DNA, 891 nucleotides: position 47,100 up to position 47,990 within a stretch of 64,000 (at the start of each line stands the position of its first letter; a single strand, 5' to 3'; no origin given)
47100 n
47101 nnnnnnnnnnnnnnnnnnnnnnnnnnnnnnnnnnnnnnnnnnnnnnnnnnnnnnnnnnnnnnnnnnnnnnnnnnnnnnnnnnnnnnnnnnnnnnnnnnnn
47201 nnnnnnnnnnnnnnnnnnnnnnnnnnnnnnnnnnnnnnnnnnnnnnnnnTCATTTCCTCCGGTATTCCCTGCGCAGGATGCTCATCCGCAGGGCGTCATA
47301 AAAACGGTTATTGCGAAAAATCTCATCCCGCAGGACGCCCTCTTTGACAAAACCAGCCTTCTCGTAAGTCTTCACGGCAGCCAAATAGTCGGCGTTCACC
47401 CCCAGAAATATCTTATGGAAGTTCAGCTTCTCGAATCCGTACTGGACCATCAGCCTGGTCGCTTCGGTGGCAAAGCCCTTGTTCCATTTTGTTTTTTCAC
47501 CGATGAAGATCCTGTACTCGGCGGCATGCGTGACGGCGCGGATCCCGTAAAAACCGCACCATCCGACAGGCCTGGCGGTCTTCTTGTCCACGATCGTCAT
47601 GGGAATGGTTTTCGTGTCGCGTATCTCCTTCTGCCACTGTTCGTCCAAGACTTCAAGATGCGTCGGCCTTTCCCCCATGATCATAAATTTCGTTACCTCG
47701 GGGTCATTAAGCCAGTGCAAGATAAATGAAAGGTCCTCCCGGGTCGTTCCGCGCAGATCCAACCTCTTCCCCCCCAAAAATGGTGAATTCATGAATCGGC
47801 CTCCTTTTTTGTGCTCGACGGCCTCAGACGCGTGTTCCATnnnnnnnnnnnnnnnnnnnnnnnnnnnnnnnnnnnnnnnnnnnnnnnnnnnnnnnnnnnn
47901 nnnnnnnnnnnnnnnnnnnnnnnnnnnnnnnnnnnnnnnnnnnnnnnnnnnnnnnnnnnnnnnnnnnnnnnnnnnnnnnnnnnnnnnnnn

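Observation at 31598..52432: Pseudaminic-acid-type pathway with an embedded ACP / KAS-III / LpxD-like acylation module and unusual tailoring enzymes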

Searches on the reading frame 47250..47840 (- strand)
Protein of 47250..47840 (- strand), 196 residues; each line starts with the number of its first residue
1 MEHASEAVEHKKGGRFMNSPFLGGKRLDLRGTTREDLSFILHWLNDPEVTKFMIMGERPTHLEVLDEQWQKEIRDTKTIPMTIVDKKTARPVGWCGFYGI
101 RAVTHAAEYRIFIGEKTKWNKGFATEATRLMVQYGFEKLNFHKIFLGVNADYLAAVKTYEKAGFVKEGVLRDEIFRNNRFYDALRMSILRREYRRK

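Call 4: search_protein_families(library=pfam, proteins=[window:47250-47840:-], max_evalue=0.001)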
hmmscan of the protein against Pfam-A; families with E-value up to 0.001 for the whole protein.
window:47250-47840:- (196 aa): 4 families
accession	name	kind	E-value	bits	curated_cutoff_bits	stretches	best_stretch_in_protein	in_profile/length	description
PF13302.13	Acetyltransf_3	-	9.1e-22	78.7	25.4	1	26-165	1-138/138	Acetyltransferase (GNAT) domain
PF13420.13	Acetyltransf_4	-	1.1e-10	42.1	24.3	1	30-183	2-153/155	Acetyltransferase (GNAT) domain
PF00583.31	Acetyltransf_1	-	1.7e-10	41.6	20.7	1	62-164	20-116/116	Acetyltransferase (GNAT) family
PF13523.12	Acetyltransf_8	-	2.6e-08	34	27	1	34-168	3-141/145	Acetyltransferase (GNAT) domain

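Call 6: search_protein_families(library=ncbifam, proteins=[window:47250-47840:-], max_evalue=0.00001)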
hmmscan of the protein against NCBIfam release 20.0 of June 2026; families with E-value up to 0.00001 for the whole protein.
window:47250-47840:- (196 aa): 12 families
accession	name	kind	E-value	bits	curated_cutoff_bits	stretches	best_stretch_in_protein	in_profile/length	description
NF011709.0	PRK15130.1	equivalog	4.4e-21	75.5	218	1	27-194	7-170/186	spermidine N1-acetyltransferase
TIGR03585.1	PseH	equivalog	2.3e-14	53.7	93.1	1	31-186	5-155/156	UDP-4-amino-4,6-dideoxy-N-acetyl-beta-L-altrosamine N-acetyltransferase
NF000016.1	AAC_6p_Im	exception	2.2e-10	40.9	350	1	23-166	3-154/178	aminoglycoside N-acetyltransferase AAC(6')-Im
NF033151.0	AAC_6p_A10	exception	1.8e-09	37.8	400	1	33-172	14-157/178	AAC(6')-I family aminoglycoside 6'-N-acetyltransferase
NF012165.0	AAC_6p_set_A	equivalog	5.1e-09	36.1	280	1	29-170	3-153/177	aminoglycoside 6'-N-acetyltransferase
TIGR04431.1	N6_acetyl_AAC6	equivalog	8.4e-09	35.3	260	1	27-170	8-160/184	AacA4 family aminoglycoside N(6')-acetyltransferase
NF000431.1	AAC_6p_Ian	exception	2.6e-08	33.6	400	1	25-184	6-171/190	aminoglycoside N-acetyltransferase AAC(6')-Ian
NF033693.0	AAC_6p_Ie_fam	exception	5e-08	33.3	340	1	27-165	8-154/179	AAC(6')-Ie family aminoglycoside N-acetyltransferase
NF007527.0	PRK10140.1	equivalog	5.4e-07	29.6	236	1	103-187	76-159/162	N-acetyltransferase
NF000135.2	AAC_6p_IIc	exception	6.4e-07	29.3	415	0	29-168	10-158/193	aminoglycoside N-acetyltransferase AAC(6')-IIc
NF033074.0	AAC_6p_Ib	exception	5.4e-06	26.2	400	0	29-170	10-160/184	AAC(6')-Ib family aminoglycoside 6'-N-acetyltransferase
NF000225.3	AAC_6p_Strep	exception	5.6e-06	26.4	250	0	108-192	69-154/156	aminoglycoside 6'-N-acetyltransferase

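Call 88: search_solved_structures(query=window:47250-47840:-, max_evalue=0.001)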
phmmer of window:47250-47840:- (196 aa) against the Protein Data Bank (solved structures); distinct sequences matched with E-value up to 0.001: 36.
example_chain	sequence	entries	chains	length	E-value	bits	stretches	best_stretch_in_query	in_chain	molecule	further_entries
3tth_A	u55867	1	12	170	3.3e-21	79.1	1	22-191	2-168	Spermidine N1-acetyltransferase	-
7kwj_A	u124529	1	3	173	9.1e-21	77.6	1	26-194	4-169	Spermidine N(1)-acetyltransferase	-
6vfm_A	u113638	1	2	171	3e-20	76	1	27-193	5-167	Spermidine N1-acetyltransferase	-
6vfn_A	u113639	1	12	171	7.8e-20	74.6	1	26-193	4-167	Spermidine N1-acetyltransferase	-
7kwh_A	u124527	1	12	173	1.2e-19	74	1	26-194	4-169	Spermidine N(1)-acetyltransferase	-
4mhd_A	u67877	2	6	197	1.4e-19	73.7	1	24-194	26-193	Spermidine n1-acetyltransferase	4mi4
4jjx_A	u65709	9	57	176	2.2e-19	73.2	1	25-194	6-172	Spermidine n1-acetyltransferase | Spermidine N(1)-acetyltransferase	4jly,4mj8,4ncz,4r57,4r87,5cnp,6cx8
4ygo_A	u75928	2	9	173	2.4e-19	73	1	26-194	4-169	Spermidine n1-acetyltransferase | Spermidine N(1)-acetyltransferase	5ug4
6dau_A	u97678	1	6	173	2.5e-19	73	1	26-194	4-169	Spermidine N1-acetyltransferase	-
7kx2_A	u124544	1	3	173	3.3e-19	72.6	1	26-194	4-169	Spermidine N(1)-acetyltransferase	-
7kx3_A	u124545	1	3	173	8.7e-19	71.2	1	26-194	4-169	Spermidine N(1)-acetyltransferase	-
7kwx_A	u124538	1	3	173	4.5e-18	68.9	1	26-194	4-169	Spermidine N(1)-acetyltransferase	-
7kwq_A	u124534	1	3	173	2.5e-17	66.4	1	26-194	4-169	Spermidine N(1)-acetyltransferase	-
5wif_A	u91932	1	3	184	3.1e-17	66.1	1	27-195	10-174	Spermidine N1-acetyltransferase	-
4r9m_A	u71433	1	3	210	3.4e-17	66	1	18-194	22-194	Spermidine N(1)-acetyltransferase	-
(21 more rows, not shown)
